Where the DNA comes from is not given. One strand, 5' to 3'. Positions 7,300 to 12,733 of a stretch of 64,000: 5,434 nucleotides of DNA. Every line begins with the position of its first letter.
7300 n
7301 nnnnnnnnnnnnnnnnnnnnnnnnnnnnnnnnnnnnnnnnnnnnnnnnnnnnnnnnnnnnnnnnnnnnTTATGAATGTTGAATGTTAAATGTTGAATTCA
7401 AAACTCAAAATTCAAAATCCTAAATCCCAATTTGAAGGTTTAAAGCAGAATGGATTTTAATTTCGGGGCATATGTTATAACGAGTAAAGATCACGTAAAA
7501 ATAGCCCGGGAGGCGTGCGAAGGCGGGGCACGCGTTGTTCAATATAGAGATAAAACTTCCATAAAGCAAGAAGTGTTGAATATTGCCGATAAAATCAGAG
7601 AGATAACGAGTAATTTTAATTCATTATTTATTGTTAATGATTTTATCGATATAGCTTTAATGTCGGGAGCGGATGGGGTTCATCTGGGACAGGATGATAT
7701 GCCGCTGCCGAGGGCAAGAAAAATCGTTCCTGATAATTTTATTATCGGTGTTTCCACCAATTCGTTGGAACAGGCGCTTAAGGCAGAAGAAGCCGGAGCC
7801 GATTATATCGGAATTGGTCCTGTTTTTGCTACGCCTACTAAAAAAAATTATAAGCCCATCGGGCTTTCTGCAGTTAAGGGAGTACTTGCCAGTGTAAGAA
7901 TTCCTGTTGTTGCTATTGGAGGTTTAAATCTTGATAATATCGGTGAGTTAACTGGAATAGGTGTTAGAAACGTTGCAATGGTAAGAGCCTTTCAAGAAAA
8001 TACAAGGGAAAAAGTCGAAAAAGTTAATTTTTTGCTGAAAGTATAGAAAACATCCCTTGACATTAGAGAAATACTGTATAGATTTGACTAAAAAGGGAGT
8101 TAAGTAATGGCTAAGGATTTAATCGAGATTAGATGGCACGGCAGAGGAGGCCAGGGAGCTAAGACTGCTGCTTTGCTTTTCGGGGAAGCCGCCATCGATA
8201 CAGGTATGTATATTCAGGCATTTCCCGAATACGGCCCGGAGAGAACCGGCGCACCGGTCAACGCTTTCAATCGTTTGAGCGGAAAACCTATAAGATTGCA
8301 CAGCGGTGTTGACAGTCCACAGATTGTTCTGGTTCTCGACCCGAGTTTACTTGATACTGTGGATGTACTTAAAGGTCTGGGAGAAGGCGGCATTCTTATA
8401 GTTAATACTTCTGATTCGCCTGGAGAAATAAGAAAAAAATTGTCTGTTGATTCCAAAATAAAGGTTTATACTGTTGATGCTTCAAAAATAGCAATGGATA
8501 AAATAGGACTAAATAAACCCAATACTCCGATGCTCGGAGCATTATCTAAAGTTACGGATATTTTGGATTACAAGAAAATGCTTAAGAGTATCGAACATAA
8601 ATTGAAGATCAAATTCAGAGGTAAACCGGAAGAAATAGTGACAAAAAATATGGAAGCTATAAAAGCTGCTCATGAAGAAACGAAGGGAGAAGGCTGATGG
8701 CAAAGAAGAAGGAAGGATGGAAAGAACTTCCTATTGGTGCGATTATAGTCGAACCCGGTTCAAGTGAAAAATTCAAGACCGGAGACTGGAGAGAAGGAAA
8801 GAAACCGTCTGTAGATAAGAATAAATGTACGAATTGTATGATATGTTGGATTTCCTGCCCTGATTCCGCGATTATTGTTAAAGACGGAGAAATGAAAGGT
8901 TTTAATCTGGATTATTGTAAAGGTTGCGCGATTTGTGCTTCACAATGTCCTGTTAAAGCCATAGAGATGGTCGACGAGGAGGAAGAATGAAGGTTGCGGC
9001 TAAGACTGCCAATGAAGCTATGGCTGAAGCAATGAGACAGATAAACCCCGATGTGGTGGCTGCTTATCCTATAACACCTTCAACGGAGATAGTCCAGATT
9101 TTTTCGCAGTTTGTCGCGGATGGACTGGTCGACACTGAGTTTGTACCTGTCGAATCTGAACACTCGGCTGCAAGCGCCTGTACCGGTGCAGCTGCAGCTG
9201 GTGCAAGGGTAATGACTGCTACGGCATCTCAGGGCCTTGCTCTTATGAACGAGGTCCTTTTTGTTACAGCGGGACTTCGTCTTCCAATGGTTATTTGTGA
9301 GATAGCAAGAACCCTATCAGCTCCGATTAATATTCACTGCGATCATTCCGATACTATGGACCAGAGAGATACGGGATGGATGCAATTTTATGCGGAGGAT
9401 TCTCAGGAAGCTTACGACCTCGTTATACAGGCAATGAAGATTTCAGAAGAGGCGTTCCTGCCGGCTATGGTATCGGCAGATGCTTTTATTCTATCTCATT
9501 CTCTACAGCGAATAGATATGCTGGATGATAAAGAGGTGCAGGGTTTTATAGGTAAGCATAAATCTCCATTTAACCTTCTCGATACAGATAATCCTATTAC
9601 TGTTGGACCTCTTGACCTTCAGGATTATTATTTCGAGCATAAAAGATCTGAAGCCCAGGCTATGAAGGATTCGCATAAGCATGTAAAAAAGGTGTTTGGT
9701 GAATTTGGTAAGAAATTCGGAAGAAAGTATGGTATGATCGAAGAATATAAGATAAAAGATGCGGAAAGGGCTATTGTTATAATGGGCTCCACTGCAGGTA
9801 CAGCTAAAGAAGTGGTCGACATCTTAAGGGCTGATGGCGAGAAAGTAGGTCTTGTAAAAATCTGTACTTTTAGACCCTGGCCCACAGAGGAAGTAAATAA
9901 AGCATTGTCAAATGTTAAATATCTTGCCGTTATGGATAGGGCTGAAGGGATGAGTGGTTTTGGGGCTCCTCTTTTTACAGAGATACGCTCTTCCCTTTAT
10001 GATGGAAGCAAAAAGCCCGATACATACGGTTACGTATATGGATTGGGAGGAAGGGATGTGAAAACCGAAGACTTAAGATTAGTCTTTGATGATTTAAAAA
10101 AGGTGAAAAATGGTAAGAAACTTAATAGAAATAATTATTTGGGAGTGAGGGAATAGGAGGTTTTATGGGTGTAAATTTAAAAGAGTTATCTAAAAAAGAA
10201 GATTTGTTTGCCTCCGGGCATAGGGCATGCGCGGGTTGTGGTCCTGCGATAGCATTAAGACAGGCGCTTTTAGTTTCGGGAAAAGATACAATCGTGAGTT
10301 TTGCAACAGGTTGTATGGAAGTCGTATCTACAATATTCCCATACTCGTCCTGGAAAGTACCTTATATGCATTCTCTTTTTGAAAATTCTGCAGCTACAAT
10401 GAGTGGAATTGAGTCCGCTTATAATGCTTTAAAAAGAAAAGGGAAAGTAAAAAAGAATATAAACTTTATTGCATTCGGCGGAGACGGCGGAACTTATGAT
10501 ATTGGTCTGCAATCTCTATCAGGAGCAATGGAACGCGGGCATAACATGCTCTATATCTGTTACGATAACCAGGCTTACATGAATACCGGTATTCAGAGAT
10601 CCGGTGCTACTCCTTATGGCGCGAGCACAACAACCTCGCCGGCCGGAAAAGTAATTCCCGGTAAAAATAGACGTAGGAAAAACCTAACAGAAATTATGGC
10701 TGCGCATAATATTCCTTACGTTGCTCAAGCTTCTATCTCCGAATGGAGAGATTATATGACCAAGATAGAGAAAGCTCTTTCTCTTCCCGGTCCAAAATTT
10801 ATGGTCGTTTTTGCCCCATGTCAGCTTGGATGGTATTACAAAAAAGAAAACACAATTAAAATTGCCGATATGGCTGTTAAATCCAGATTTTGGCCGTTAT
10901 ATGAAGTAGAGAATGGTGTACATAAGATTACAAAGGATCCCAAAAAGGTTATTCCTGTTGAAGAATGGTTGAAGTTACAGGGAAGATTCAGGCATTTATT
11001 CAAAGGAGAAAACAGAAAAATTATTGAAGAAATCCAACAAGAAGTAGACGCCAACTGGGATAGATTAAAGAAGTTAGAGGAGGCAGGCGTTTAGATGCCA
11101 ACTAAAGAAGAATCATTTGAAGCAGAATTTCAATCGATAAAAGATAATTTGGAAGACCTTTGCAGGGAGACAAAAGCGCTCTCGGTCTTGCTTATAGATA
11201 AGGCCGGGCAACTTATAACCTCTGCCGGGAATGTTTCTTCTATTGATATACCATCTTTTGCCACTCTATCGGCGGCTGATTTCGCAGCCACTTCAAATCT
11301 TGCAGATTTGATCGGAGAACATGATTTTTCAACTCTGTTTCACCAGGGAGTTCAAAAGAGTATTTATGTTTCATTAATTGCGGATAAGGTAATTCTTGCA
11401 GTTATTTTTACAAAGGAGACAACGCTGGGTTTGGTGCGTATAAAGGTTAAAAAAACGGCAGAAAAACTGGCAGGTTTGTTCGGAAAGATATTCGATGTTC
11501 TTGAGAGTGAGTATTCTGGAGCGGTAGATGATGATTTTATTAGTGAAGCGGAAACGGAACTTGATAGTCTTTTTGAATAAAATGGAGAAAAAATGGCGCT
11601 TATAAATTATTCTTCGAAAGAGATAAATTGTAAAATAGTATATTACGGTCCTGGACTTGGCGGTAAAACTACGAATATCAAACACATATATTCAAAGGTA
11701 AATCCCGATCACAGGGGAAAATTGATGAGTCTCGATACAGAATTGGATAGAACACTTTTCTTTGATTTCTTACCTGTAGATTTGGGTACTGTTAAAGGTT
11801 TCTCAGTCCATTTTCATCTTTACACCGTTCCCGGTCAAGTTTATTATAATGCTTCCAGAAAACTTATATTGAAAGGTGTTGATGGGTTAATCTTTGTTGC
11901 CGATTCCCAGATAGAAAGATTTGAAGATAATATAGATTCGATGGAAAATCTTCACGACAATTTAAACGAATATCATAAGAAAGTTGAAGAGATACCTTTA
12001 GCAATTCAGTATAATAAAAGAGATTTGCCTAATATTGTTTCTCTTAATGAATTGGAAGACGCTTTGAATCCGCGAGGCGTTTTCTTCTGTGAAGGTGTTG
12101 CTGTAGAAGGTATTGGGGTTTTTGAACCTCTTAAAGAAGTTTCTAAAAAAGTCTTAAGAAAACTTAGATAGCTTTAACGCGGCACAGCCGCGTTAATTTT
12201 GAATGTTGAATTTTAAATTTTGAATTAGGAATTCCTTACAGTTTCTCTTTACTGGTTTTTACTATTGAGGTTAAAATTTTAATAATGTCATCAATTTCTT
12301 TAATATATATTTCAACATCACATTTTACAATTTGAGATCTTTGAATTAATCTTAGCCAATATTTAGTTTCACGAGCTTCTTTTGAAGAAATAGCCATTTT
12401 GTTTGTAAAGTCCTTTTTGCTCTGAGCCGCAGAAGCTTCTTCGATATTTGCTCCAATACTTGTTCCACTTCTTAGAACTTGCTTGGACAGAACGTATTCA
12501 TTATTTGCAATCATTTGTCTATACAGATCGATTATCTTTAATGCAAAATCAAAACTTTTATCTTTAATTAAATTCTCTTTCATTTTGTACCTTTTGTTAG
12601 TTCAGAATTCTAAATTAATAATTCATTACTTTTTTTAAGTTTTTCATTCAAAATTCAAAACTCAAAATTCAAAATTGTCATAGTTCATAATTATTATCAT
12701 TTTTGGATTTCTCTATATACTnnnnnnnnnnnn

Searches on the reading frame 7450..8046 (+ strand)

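Call 18: search_protein_families(library=pfam, proteins=[window:7450-8046:+], max_evalue=0.0001)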
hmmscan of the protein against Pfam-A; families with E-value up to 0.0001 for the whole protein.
window:7450-8046:+ (198 aa): 1 family
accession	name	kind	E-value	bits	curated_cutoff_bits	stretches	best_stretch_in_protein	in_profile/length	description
PF02581.23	TMP-TENI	-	7.9e-60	201.7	27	1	9-180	3-179/180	Thiamine monophosphate synthase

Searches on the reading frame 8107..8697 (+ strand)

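Call 18: search_protein_families(library=pfam, proteins=[window:8107-8697:+], max_evalue=0.0001)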
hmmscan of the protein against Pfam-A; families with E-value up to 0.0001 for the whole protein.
window:8107-8697:+ (196 aa): 1 family
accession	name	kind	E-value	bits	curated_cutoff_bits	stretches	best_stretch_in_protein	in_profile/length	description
PF01558.24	POR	-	2.9e-42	145.2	27.4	1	14-189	1-172/173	Pyruvate ferredoxin/flavodoxin oxidoreductase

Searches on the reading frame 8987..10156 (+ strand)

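Call 18: search_protein_families(library=pfam, proteins=[window:8987-10156:+], max_evalue=0.0001)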
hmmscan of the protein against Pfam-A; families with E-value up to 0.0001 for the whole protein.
window:8987-10156:+ (389 aa): 3 families
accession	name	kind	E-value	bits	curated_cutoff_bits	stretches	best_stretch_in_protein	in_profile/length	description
PF01855.24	POR_N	-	2.3e-72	243.9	27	1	14-237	1-230/231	Pyruvate flavodoxin/ferredoxin oxidoreductase, thiamine diP-bdg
PF17147.9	PFOR_II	-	1.5e-27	96.4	27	1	259-362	1-101/102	Pyruvate:ferredoxin oxidoreductase core domain II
PF02780.25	Transketolase_C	-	1.5e-05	25.3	25.9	1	262-344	13-95/124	Transketolase, C-terminal domain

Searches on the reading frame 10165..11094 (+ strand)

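Call 18: search_protein_families(library=pfam, proteins=[window:10165-11094:+], max_evalue=0.0001)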
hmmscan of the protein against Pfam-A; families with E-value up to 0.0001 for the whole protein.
window:10165-11094:+ (309 aa): 1 family
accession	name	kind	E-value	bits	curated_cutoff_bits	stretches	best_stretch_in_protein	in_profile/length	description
PF02775.26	TPP_enzyme_C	-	8.9e-18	65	21.9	1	48-214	2-150/151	Thiamine pyrophosphate enzyme, C-terminal TPP binding domain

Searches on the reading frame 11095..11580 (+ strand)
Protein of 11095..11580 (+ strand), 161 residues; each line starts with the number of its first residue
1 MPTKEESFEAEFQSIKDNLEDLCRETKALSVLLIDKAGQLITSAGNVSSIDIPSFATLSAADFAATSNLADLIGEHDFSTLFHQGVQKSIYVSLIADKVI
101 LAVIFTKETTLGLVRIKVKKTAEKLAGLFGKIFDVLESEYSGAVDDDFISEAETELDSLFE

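Call 18: search_protein_families(library=pfam, proteins=[window:11095-11580:+], max_evalue=0.0001)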
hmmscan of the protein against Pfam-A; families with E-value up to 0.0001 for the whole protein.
window:11095-11580:+ (161 aa): 1 family
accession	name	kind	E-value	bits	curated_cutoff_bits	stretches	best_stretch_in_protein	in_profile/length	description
PF03259.23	Robl_LC7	-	5.5e-10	39.3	23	1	17-105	4-91/91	Roadblock/LC7 domain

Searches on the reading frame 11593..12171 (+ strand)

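Call 18: search_protein_families(library=pfam, proteins=[window:11593-12171:+], max_evalue=0.0001)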
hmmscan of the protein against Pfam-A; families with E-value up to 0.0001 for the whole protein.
window:11593-12171:+ (192 aa): 3 families
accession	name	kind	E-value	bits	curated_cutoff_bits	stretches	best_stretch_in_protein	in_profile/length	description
PF00025.27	Arf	-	4.5e-07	30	22.3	1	66-160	52-142/174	ADP-ribosylation factor family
PF04670.18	Gtr1_RagA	-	1.9e-05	24.6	22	1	14-131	1-112/232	Gtr1/RagA G protein conserved region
PF00071.28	Ras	-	6e-05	23.1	21.6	1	50-188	27-161/162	Ras family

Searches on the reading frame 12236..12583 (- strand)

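Call 3: search_protein_families(library=pfam, proteins=[window:12236-12583:-], max_evalue=0.01)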
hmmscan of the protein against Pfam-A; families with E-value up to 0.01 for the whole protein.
window:12236-12583:- (115 aa): 2 families
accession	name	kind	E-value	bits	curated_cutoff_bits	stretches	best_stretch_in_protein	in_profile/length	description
PF05635.17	23S_rRNA_IVP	-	1.7e-24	86.5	33.8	1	3-105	2-105/106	23S rRNA-intervening sequence protein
PF07342.17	TscT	-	0.0019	19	27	1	72-115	51-93/100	TscT toxin protein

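Call 4: search_protein_families(library=ncbifam, proteins=[window:12236-12583:-], max_evalue=0.01)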
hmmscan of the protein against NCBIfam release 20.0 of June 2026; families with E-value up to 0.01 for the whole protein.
window:12236-12583:- (115 aa): 5 families
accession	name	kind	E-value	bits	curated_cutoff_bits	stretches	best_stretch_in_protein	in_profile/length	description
TIGR02436.1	TIGR02436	subfamily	1.3e-29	102.6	24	1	7-112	2-109/109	four helix bundle protein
NF008911.0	PRK12275.1-2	subfamily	1e-09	38.9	137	1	2-113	5-117/118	hypothetical protein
NF008912.0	PRK12275.1-6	subfamily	2.5e-08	34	124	1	18-114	17-114/117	hypothetical protein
NF041718.1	rSAM_phane_AMC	equivalog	0.0016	17.5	425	1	40-113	179-243/362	cyclophane-forming radical SAM peptide maturase AmcB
NF003259.0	PRK04220.1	equivalog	0.007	15.8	343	1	53-114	210-267/306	2-phosphoglycerate kinase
